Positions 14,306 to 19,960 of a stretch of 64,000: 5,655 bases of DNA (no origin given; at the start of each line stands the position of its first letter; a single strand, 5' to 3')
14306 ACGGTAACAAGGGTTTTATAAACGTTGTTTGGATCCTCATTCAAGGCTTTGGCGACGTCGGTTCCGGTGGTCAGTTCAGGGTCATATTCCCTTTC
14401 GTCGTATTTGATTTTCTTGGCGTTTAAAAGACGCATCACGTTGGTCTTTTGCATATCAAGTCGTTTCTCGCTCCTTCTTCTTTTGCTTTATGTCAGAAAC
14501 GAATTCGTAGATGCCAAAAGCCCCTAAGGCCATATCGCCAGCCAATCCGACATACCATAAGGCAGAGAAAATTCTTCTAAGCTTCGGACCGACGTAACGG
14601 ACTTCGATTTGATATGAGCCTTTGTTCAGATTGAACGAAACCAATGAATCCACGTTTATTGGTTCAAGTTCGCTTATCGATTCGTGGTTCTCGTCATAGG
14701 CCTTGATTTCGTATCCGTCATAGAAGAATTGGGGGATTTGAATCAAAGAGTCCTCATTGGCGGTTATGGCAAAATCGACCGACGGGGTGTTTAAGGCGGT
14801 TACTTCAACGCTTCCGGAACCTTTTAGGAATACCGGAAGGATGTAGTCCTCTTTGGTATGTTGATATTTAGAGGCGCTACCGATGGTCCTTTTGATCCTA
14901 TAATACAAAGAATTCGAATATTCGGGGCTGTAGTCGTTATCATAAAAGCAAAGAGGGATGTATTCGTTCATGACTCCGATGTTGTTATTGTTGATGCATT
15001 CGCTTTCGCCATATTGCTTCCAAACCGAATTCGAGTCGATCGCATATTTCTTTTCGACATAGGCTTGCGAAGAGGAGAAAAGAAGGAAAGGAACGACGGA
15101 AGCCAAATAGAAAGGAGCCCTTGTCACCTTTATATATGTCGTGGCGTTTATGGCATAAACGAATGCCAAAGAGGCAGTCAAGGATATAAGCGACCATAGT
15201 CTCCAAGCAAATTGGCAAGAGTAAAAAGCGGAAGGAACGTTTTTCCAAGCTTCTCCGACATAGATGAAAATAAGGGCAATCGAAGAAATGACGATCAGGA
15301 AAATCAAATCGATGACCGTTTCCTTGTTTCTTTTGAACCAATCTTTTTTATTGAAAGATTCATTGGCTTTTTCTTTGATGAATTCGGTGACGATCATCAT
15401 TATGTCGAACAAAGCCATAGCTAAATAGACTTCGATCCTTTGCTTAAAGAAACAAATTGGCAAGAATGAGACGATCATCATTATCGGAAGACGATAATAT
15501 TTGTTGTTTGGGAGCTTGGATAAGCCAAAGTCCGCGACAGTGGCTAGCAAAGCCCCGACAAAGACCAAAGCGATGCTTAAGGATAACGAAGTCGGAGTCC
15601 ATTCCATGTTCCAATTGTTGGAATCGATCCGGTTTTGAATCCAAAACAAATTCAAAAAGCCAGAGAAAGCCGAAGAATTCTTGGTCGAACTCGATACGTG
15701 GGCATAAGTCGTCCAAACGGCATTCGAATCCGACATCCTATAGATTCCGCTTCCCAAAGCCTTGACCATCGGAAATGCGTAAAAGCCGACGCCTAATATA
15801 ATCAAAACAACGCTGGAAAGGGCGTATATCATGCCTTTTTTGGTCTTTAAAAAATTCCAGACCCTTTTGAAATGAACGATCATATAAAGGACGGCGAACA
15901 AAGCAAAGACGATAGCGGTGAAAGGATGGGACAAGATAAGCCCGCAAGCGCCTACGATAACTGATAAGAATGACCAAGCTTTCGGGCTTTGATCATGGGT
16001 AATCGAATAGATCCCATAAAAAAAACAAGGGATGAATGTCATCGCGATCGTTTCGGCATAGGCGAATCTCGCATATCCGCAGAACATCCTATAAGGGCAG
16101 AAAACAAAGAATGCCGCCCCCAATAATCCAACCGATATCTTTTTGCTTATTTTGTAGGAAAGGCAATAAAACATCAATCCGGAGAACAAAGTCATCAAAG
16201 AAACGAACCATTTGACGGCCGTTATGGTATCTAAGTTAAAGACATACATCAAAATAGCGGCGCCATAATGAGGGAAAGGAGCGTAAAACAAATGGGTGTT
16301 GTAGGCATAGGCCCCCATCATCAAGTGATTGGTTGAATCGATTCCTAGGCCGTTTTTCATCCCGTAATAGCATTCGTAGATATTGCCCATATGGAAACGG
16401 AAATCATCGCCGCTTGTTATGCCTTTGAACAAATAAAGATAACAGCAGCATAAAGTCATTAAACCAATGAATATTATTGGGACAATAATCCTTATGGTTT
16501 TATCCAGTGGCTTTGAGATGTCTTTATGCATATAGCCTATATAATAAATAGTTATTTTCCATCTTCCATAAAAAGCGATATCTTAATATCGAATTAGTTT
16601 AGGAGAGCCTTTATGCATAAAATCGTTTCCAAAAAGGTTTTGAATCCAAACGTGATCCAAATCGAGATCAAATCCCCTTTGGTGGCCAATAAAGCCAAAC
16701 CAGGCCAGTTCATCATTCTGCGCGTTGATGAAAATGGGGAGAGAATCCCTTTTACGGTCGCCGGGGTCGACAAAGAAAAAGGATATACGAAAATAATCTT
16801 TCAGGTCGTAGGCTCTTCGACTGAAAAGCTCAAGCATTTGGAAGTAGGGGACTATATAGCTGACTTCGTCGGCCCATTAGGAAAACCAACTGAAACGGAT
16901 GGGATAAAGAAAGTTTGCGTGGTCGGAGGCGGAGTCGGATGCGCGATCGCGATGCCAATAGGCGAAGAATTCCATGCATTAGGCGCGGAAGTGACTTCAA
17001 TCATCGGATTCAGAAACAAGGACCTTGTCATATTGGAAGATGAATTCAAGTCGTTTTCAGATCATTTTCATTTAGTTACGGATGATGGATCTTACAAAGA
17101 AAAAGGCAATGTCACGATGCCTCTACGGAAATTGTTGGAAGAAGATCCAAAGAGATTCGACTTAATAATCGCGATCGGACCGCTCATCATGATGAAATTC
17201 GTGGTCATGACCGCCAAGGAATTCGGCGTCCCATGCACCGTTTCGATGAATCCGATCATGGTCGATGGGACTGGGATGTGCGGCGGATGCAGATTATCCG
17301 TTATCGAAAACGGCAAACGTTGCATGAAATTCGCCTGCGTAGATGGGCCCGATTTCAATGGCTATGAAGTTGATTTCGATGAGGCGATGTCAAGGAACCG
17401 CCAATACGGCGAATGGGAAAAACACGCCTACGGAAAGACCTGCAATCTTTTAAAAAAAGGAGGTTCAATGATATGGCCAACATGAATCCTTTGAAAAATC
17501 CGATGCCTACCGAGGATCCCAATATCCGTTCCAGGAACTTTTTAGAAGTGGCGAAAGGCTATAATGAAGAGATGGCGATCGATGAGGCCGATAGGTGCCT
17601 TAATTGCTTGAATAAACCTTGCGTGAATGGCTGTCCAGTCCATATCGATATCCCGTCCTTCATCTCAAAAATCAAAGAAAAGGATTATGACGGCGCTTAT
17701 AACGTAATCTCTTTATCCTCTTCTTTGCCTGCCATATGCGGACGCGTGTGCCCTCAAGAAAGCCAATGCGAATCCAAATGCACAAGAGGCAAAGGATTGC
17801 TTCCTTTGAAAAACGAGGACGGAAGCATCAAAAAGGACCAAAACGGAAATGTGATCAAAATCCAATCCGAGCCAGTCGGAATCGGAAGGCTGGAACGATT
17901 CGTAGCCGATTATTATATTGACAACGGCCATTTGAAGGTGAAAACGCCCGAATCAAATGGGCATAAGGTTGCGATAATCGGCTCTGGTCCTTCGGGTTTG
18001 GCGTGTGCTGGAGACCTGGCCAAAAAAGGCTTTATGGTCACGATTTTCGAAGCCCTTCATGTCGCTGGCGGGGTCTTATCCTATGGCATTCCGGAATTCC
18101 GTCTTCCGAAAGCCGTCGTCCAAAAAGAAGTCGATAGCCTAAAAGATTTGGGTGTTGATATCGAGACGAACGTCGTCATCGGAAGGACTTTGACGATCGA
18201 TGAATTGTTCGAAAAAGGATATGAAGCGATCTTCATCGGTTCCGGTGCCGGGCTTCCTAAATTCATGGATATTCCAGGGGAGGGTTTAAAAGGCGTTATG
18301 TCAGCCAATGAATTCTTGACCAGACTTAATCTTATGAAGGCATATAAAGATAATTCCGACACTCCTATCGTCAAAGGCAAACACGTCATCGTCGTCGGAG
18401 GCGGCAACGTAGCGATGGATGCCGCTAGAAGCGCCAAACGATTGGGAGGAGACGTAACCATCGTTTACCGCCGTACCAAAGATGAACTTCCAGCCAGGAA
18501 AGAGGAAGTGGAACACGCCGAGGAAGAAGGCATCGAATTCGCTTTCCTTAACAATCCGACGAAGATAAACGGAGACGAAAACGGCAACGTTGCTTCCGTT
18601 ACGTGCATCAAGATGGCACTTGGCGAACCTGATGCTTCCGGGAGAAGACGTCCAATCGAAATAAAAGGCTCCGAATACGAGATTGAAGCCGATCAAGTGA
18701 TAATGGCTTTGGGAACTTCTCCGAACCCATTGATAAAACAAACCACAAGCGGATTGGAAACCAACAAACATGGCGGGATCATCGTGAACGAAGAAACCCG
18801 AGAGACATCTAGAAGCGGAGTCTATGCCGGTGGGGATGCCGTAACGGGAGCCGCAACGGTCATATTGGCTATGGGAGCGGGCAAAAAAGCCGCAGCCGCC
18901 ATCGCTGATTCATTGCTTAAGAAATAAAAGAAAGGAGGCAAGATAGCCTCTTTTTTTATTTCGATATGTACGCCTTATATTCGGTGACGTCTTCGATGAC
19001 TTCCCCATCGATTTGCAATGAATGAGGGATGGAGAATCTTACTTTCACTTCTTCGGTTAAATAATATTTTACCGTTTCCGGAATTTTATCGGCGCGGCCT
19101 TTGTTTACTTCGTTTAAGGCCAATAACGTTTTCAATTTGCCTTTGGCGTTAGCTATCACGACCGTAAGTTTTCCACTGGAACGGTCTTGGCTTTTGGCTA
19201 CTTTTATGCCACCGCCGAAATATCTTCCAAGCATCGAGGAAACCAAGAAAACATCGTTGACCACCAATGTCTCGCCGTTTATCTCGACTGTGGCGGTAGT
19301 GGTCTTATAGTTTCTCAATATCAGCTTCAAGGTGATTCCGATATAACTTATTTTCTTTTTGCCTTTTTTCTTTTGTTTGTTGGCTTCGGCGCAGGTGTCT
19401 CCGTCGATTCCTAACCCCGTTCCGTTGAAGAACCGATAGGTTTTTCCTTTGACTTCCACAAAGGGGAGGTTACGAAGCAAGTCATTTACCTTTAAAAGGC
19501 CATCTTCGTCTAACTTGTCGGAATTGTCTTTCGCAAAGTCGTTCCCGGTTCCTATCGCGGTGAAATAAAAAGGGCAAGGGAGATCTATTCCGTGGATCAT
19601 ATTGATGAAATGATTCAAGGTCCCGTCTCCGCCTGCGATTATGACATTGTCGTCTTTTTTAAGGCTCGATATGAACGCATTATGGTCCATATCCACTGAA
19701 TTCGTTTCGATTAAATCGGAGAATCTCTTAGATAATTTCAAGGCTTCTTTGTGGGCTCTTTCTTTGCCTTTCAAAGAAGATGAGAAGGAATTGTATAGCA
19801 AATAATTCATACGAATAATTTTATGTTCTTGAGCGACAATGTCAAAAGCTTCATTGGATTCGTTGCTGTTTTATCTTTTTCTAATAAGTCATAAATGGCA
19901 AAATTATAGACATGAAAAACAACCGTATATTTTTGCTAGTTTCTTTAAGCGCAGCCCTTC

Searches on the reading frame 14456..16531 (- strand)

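Call 71: search_protein_families(library=pfam, proteins=[window:14456-16531:-], max_evalue=0.0001)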
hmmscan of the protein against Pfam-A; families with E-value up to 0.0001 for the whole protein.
window:14456-16531:- (691 aa): 1 family
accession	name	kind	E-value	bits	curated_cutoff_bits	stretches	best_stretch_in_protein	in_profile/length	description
PF20176.3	DUF6541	-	1.2e-05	24.2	29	1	103-328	189-386/646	Family of unknown function (DUF6541)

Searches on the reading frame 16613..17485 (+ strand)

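Call 71: search_protein_families(library=pfam, proteins=[window:16613-17485:+], max_evalue=0.0001)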
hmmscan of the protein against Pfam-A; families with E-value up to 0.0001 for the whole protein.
window:16613-17485:+ (290 aa): 1 family
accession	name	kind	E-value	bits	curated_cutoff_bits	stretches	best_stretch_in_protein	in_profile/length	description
PF10418.14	DHODB_Fe-S_bind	-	2.1e-11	43.8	23.9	1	213-254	1-41/41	Iron-sulfur cluster binding domain of dihydroorotate dehydrogenase B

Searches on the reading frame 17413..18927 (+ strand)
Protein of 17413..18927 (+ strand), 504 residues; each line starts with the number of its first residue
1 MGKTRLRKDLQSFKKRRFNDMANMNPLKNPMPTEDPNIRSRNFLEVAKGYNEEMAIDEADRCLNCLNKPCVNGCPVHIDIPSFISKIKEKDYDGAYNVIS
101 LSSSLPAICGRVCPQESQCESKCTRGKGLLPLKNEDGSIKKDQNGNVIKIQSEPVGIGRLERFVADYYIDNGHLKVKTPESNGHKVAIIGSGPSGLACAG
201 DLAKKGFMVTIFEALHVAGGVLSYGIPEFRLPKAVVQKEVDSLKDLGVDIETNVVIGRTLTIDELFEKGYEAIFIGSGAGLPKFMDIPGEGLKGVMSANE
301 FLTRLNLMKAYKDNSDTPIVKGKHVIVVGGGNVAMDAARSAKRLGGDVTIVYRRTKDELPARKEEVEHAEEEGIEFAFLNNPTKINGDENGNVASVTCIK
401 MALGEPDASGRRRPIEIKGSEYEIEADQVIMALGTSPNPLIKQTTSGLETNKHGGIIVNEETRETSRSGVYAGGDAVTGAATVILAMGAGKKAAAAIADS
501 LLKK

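Call 63: list_cluster_members(proteins=[P0001, P0003, P0005, P0006, P0012, P0034, P0134, window:17413-18927:+, window:37548-39428:+, window:10724-13918:+])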
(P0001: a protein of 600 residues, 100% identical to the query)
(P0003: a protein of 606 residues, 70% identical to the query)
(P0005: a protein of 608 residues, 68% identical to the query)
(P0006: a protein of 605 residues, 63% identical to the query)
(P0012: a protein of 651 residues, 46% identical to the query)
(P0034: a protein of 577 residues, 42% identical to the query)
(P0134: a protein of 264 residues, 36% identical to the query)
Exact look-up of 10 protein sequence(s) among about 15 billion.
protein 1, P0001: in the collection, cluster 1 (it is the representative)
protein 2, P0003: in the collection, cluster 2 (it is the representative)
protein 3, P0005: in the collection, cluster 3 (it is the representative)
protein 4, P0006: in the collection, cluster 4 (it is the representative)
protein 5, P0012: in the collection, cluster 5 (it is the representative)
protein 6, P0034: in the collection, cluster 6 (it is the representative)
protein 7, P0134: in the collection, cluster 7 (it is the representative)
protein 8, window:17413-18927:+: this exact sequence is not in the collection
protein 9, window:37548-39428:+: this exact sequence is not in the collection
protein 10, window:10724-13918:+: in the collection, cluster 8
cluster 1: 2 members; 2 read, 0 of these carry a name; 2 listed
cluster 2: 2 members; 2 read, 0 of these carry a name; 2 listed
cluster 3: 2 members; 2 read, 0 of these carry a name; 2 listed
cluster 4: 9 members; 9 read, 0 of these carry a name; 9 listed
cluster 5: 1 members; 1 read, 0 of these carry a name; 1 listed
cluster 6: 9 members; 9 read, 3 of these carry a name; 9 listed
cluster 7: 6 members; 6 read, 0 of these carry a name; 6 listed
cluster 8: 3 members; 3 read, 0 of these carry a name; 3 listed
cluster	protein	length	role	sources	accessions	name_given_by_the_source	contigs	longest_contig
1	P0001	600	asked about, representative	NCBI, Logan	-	-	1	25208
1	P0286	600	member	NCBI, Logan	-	-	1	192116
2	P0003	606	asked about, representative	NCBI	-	-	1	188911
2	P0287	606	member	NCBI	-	-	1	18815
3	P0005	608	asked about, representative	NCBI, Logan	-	-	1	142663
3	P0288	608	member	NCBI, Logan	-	-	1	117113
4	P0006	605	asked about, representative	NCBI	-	-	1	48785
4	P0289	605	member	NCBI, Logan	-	-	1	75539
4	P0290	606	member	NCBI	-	-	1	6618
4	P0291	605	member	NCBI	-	-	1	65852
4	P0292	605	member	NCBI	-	-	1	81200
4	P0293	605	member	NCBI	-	-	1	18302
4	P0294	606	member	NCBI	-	-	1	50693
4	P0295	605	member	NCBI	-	-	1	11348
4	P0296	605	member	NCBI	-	-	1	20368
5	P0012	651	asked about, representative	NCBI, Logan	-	-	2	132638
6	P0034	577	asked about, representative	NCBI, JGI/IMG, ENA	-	M6 family metalloprotease-like protein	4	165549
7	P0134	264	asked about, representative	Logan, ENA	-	-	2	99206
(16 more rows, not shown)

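Call 71: search_protein_families(library=pfam, proteins=[window:17413-18927:+], max_evalue=0.0001)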
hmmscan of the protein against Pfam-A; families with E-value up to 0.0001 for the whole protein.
window:17413-18927:+ (504 aa): 12 families
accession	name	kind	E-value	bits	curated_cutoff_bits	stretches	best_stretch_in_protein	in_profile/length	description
PF14691.11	Fer4_20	-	7.3e-39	132.5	25.8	1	40-127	2-89/113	Dihydroprymidine dehydrogenase domain II, 4Fe-4S cluster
PF07992.20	Pyr_redox_2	-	2.4e-37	129.4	26.1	1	185-490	2-291/291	Pyridine nucleotide-disulphide oxidoreductase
PF00070.33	Pyr_redox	-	4e-17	63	22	1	324-397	1-78/82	Pyridine nucleotide-disulphide oxidoreductase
PF13738.12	Pyr_redox_3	-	3.1e-15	56.7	30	1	308-474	150-305/305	Pyridine nucleotide-disulphide oxidoreductase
PF13450.12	NAD_binding_8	-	5e-08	33.5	21.9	1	188-222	1-36/68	NAD(P)-binding Rossmann-like domain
PF01946.23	Thi4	-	2.7e-07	30.5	26.2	1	185-251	19-85/235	Thi4 family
PF12831.13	FAD_oxidored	-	5e-07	29.8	27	0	186-225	2-41/416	FAD dependent oxidoreductase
PF03486.20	HI0933_like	-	2.1e-06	27.8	50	0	185-216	2-33/244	HI0933-like protein Rossmann domain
PF01262.27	AlaDh_PNT_C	-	3.9e-06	26.9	23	1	317-369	23-71/214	Alanine dehydrogenase/PNT, C-terminal domain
PF13241.12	NAD_binding_7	-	7.2e-06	27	22.1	0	320-372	5-54/104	Putative NAD(P)-binding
PF01266.30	DAO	-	3e-05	24.2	27.9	0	185-218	1-35/353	FAD dependent oxidoreductase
PF00890.30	FAD_binding_2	-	4.9e-05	23.2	20.4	0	186-220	2-36/414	FAD binding domain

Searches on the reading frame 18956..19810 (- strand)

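Call 71: search_protein_families(library=pfam, proteins=[window:18956-19810:-], max_evalue=0.0001)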
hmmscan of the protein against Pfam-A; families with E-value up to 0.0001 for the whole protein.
window:18956-19810:- (284 aa): 2 families
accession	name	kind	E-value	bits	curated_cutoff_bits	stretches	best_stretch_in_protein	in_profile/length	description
PF00781.29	DAGK_cat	-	1.3e-11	44.6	23.6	1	4-96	4-99/125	Diacylglycerol kinase catalytic domain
PF19279.4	YegS_C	-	1.5e-11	44.7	27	1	134-274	6-142/158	YegS C-terminal NAD kinase beta sandwich-like domain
